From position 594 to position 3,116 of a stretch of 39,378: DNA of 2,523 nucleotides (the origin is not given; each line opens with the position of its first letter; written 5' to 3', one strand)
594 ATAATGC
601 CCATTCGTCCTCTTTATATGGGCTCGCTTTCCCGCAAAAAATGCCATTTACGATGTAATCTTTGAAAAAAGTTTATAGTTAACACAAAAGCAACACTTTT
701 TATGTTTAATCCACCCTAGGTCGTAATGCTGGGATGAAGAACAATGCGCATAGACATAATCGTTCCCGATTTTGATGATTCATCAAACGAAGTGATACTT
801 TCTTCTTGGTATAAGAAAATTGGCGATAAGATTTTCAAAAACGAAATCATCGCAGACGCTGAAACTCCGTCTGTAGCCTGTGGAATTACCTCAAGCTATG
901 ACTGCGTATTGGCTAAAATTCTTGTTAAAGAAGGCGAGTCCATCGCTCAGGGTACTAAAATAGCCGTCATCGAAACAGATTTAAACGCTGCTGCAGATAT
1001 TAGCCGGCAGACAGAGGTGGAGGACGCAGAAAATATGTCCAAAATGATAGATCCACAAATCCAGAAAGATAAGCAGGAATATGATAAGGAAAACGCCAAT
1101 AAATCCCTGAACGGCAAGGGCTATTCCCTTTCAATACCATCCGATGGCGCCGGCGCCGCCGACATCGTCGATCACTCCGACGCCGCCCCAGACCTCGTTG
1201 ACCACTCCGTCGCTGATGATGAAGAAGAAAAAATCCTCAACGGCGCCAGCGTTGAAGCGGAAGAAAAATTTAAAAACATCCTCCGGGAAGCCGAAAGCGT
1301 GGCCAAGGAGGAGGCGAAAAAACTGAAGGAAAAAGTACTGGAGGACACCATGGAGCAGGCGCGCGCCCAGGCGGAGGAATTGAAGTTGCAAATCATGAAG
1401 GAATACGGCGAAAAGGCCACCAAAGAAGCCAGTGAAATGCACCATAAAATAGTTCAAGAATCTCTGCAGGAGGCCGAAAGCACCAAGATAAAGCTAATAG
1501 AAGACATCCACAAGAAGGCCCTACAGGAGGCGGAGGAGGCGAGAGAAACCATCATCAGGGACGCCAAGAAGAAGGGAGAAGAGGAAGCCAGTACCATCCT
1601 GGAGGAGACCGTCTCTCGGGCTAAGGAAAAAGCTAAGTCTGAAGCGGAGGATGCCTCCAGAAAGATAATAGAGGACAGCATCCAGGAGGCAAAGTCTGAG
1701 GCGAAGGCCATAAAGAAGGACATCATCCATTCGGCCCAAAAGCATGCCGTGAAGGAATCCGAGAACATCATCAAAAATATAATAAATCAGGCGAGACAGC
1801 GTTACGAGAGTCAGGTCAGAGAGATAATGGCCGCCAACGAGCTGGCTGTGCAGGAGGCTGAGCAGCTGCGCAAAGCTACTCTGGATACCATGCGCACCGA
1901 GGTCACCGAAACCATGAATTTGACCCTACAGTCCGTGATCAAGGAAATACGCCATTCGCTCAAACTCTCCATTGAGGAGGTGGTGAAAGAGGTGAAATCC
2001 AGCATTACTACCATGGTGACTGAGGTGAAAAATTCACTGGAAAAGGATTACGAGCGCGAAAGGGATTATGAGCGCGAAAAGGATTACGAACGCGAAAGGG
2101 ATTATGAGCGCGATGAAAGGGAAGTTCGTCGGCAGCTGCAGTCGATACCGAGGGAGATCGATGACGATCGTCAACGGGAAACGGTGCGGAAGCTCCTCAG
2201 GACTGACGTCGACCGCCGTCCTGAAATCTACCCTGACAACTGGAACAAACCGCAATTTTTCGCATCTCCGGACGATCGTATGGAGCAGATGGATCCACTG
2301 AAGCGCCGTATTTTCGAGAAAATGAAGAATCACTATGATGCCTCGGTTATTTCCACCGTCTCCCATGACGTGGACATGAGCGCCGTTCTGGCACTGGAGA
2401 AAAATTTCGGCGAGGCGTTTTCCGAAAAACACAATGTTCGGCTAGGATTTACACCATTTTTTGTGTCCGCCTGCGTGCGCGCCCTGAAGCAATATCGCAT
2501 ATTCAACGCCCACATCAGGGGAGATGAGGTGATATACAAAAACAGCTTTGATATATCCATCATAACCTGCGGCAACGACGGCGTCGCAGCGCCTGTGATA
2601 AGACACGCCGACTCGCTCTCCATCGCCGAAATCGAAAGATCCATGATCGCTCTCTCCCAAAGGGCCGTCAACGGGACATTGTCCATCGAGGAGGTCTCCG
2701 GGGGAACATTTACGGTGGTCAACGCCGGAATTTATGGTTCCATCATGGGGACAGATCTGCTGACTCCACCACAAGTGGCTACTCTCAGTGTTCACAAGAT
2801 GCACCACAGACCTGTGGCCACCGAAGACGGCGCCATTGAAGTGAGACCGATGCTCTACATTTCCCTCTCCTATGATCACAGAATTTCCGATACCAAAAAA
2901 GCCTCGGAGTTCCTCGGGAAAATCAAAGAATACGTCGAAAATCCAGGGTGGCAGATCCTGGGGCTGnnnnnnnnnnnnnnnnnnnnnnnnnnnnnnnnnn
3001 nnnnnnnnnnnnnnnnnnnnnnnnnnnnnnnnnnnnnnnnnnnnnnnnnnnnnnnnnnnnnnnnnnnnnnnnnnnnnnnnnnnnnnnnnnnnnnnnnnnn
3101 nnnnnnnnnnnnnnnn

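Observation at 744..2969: Orphan SucB-type E2 with no lipoyl-lysine and a ~400-residue Glu/Lys coiled coil where the E3-binding linker should be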

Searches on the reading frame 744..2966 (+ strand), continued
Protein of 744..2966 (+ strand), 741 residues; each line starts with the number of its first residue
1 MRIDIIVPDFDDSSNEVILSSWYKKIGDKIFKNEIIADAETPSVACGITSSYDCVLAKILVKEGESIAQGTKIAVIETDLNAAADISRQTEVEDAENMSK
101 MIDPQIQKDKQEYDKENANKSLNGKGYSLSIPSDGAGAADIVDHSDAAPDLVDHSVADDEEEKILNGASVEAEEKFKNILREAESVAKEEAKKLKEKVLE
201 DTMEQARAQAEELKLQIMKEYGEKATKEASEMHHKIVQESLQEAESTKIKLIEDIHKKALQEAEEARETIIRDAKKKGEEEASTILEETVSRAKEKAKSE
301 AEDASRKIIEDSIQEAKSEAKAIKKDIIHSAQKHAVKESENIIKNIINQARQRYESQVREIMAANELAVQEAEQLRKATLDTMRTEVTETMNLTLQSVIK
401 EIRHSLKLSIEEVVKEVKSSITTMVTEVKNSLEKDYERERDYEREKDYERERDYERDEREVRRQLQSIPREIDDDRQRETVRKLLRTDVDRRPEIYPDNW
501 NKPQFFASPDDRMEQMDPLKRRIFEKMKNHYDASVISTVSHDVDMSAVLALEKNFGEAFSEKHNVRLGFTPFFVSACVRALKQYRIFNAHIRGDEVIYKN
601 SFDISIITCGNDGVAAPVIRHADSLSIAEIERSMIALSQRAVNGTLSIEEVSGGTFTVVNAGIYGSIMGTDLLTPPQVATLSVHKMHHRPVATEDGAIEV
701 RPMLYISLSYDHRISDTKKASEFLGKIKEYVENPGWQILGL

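Call 16: find_encoding_contigs(protein=P0024, flank=10000, max_places=2)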
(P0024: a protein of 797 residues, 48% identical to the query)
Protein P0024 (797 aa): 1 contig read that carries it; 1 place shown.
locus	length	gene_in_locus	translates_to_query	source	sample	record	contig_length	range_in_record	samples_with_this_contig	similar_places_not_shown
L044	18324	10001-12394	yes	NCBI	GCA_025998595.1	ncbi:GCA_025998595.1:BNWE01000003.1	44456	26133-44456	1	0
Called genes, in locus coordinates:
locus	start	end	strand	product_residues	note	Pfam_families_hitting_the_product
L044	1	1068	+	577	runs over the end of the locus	PF03023:MurJ, PF01554:MatE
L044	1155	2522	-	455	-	PF13606:Ank_3 (faint), PF12796:Ank_2, PF13637:Ank_4, PF13857:Ank_5, PF00023:Ank (weak), PF13637:Ank_4 (weak)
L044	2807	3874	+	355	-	PF14305:ATPgrasp_TupA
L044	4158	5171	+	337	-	PF00154:RecA_N, PF08423:Rad51, PF06745:ATPase, PF27531:MT3502_N (faint), PF21096:RecA_C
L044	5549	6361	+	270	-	PF00892:EamA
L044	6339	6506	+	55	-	-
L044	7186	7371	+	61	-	-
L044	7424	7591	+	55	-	-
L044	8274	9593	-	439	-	-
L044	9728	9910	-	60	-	-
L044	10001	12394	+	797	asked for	PF00198:2-oxoacid_dh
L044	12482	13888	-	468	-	PF12796:Ank_2, PF13606:Ank_3 (faint), PF12796:Ank_2, PF13637:Ank_4, PF13857:Ank_5 (weak), PF00023:Ank (weak), PF13857:Ank_5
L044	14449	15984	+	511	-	-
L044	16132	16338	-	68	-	PF01809:YidD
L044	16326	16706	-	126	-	PF00825:Ribonuclease_P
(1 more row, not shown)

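Call 32: predict_structure(alignment_id=A2)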
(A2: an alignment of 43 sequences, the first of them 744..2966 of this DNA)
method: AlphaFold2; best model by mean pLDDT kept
length: 741 residues; sequences in the alignment: 43
mean_pLDDT: 70.9   pTM: 0.38
mean pLDDT of the five models: 70.9, 70.0, 68.7, 68.6, 64.9
residues with pLDDT >= 90: 100; 70-90: 364; 50-70: 147; < 50: 130
segments of 3 or more residues with pLDDT < 50: 123-168, 228-240, 433-472, 485-501, 663-670
pLDDT, mean of each block of 10 residues (from residue 1): 85 85 91 91 87 90 90 90 80 78 78 66 38 32 31 30 44 59 72 75 73 66 52 46 59 76 82 83 80 80 77 75 62 56 67 70 73 77 78 80 79 75 63 47 43 44 41 52 47 39 64 83 72 68 92 89 88 92 90 83 78 71 90 83 70 71 48 63 84 85 89 86 94 83 58
secondary structure, 60 per line:
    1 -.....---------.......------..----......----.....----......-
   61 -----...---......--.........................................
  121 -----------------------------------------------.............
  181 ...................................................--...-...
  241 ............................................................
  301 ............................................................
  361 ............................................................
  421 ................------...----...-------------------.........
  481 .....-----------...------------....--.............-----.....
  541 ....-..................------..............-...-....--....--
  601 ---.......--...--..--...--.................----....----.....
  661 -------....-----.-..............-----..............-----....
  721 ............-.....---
elements in order (helices of 4 or more, strands of 3 or more residues): E2-6 E16-22 E35-40 E45-49 E54-59 E66-68 E72-77 H80-120 H168-231 H238-436 H472-485 E512-515 H518-530 E536-544 H546-563 H570-583 E589-592 E595-598 E604-610 E613-615 H627-643 H648-651 E656-660 H668-671 E679-692 E698-711 H717-732 H734-738

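Call 37: fold_search(model_id=the predicted structure, library=pdb)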
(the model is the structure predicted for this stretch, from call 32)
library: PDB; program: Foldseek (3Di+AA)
matches with E <= 10: 1113; with E <= 0.001: 151
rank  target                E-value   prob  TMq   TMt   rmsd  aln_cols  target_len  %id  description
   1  9njt_A                3.0e-27  1.00  0.27  0.85   7.6       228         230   38  Structure of native octahedral assembly of D. discoideum Odo2 (released 2025-03-12)
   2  9a4v_B                6.6e-27  1.00  0.27  0.48  37.1       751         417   18  Integrative model of PT1-ODO2 by crosslinking MS and deep learning (released 2024-09-18)
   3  1c4t_A                1.1e-26  1.00  0.27  0.84   9.3       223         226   40  CATALYTIC DOMAIN FROM TRIMERIC DIHYDROLIPOAMIDE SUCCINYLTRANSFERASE (released 2000-02-18)
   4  1scz                  5.4e-26  1.00  0.27  0.84  10.7       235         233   39  Improved structural model for the catalytic domain of E.coli dihydrolipoamide succinyltransferase (released 2004-03-02)
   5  8x02_A                2.2e-25  1.00  0.27  0.83   7.8       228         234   39  E2 core of 2-oxoglutarate dehydrogenase complex (released 2024-10-30)
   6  1c4t_C                6.3e-25  1.00  0.26  0.83   9.4       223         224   39  CATALYTIC DOMAIN FROM TRIMERIC DIHYDROLIPOAMIDE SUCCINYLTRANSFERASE (released 2000-02-18)
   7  7uol_D                1.1e-24  1.00  0.27  0.82  10.8       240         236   37  Endogenous dihydrolipoamide succinyltransferase (E2) core of 2-oxoglutarate dehydrogenase complex from bovine kidney (released 2022-11-30)
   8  9a5h_B                1.3e-24  1.00  0.27  0.44  46.8       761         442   13  Integrative model of DLDH1-ODP2 by crosslinking MS and deep learning (released 2024-09-18)
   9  8xll_L                1.4e-24  1.00  0.27  0.91   2.2       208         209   41  Structure of the native 2-oxoglutarate dehydrogenase complex (OGDHC) in the adult cortex and hippocampus (released 2025-02-05)
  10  8xll_G                1.4e-24  1.00  0.27  0.89   2.4       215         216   40  Structure of the native 2-oxoglutarate dehydrogenase complex (OGDHC) in the adult cortex and hippocampus (released 2025-02-05)
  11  1e2o                  1.5e-24  1.00  0.27  0.84  10.8       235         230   39  CATALYTIC DOMAIN FROM DIHYDROLIPOAMIDE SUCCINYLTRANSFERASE (released 1998-12-02)
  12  8xll_I                1.6e-24  1.00  0.27  0.90   2.3       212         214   40  Structure of the native 2-oxoglutarate dehydrogenase complex (OGDHC) in the adult cortex and hippocampus (released 2025-02-05)
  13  8xll_B                1.8e-24  1.00  0.27  0.92   2.3       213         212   40  Structure of the native 2-oxoglutarate dehydrogenase complex (OGDHC) in the adult cortex and hippocampus (released 2025-02-05)
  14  1c4t_B                2.0e-24  1.00  0.26  0.85   5.1       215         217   39  CATALYTIC DOMAIN FROM TRIMERIC DIHYDROLIPOAMIDE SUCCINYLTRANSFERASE (released 2000-02-18)
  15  8xll_A                4.9e-24  1.00  0.27  0.89   2.3       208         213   41  Structure of the native 2-oxoglutarate dehydrogenase complex (OGDHC) in the adult cortex and hippocampus (released 2025-02-05)
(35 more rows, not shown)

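Call 74: search_protein_families(library=pfam, proteins=[L014:5994-6830:+, L003:785-2131:+, L031:3949-4836:+, L032:5839-7128:+, L027:7678-8271:+, L026:4959-6494:-, L025:10310-11707:+, L014:9344-11110:-], max_evalue=0.001)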
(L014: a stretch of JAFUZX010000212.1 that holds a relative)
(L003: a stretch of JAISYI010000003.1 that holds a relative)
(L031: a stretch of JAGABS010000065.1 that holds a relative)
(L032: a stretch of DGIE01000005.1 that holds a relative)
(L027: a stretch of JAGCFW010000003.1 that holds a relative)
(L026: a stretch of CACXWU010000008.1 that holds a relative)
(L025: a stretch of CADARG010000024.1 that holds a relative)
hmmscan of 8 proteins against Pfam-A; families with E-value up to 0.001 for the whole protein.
L014:5994-6830:+ (278 aa): 1 family
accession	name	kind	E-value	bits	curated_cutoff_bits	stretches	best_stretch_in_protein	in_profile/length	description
PF02673.24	BacA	-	1.2e-59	202.6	33.4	1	6-269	1-256/257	Bacitracin resistance protein BacA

L003:785-2131:+ (448 aa): 5 families
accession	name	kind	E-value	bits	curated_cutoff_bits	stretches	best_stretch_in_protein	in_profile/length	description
PF02786.22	CPSase_L_D2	-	2.7e-69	233.3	19.8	1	115-321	1-209/211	Carbamoyl-phosphate synthase L chain, ATP binding domain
PF00289.28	Biotin_carb_N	-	7.7e-45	152.3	25.5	1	1-110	1-110/110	Biotin carboxylase, N-terminal domain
PF02785.25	Biotin_carb_C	-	6.5e-37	126.4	32.4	1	335-441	1-108/108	Biotin carboxylase C-terminal domain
PF02222.28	ATP-grasp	-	4.5e-07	30.1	27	1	138-291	16-162/179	ATP-grasp domain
PF07478.18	Dala_Dala_lig_C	-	0.00036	20.6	24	0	142-290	26-174/204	D-ala D-ala ligase C-terminus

L031:3949-4836:+ (295 aa): 2 families
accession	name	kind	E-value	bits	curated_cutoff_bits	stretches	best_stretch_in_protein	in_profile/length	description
PF00551.24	Formyl_trans_N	-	4.9e-37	127.9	26.1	1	6-179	3-179/181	Formyl transferase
PF02911.23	Formyl_trans_C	-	2.4e-15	57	21.1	1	204-292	1-99/100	Formyl transferase, C-terminal domain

L032:5839-7128:+ (429 aa): 2 families
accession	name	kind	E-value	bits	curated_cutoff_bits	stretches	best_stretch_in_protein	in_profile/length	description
PF13520.12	AA_permease_2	-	3.2e-51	175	27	1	6-398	1-401/427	Amino acid permease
PF00324.27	AA_permease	-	2.4e-24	86.3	24.6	1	17-392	8-411/470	Amino acid permease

L027:7678-8271:+ (197 aa): 1 family
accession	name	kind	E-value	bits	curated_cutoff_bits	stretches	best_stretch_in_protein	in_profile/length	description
PF01327.26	Pep_deformylase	-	2.8e-47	160.7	22.8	1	31-180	3-155/156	Polypeptide deformylase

L026:4959-6494:- (511 aa): 0 families

L025:10310-11707:+ (465 aa): 7 families
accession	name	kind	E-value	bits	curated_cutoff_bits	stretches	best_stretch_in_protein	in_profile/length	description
PF00023.36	Ank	-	2.4e-41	137.8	21.1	3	314-345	1-32/33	Ankyrin repeat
PF12796.13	Ank_2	-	1.2e-40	138.4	27.3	3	260-345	10-90/90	Ankyrin repeats (3 copies)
PF13637.12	Ank_4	-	5.6e-40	134.9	22.7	4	319-368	1-50/50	Ankyrin repeats (many copies)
PF13606.12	Ank_3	-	1.1e-32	108.4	22.3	2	349-375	3-29/30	Ankyrin repeat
PF13857.12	Ank_5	-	1.2e-23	83.4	27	3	338-388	6-56/56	Ankyrin repeats (many copies)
PF24521.3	Ank_KRIT1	-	4.1e-08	33.5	80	0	177-271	14-109/149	KRIT1 ankyrin-repeats domain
PF23745.1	ANK_LRRK2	-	7.8e-08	32.7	27.5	0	352-407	35-89/130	LRRK2 ANK repeat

L014:9344-11110:- (588 aa): 3 families
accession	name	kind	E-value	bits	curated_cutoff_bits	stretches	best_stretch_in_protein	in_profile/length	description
PF00664.28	ABC_membrane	-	1.7e-38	133.3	28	1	34-302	3-273/274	ABC transporter transmembrane region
PF00005.33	ABC_tran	-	1e-32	114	25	1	365-514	1-137/137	ABC transporter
PF02463.25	SMC_N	-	1.6e-10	41.2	40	1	392-557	97-212/220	RecF/RecN/SMC N terminal domain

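Call 77: find_encoding_contigs(protein=window:744-2966:+, flank=1000, max_places=3)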
Protein window:744-2966:+ (741 aa): no gene with exactly this product is on record in the collection.

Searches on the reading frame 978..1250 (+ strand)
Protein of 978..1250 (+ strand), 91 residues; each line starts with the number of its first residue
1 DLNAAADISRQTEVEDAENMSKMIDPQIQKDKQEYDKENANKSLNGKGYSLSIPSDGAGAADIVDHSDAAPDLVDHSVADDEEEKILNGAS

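Call 36: search_protein_families(library=pfam, proteins=[window:978-1250:+], max_evalue=10)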
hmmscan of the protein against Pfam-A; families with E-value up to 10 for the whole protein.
window:978-1250:+ (91 aa): 0 families

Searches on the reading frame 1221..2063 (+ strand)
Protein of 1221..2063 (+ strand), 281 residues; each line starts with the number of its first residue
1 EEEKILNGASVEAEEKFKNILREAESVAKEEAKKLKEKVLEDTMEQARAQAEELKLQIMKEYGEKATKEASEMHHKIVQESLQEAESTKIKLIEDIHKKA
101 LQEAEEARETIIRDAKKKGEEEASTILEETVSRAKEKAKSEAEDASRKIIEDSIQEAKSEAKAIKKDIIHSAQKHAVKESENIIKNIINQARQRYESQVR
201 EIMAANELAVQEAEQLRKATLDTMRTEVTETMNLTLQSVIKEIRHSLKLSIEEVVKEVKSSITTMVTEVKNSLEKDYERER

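Call 36: search_protein_families(library=pfam, proteins=[window:1221-2063:+], max_evalue=10)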
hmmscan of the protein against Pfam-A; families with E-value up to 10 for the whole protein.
window:1221-2063:+ (281 aa): 2 families
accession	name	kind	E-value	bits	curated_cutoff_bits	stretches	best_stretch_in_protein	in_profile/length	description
PF05778.17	Apo-CIII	-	0.65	10.1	34.1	1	52-81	4-32/69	Apolipoprotein CIII (Apo-CIII)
PF04815.20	Sec23_helical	-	9.9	6.5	27.8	1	31-82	9-59/103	Sec23/Sec24 helical domain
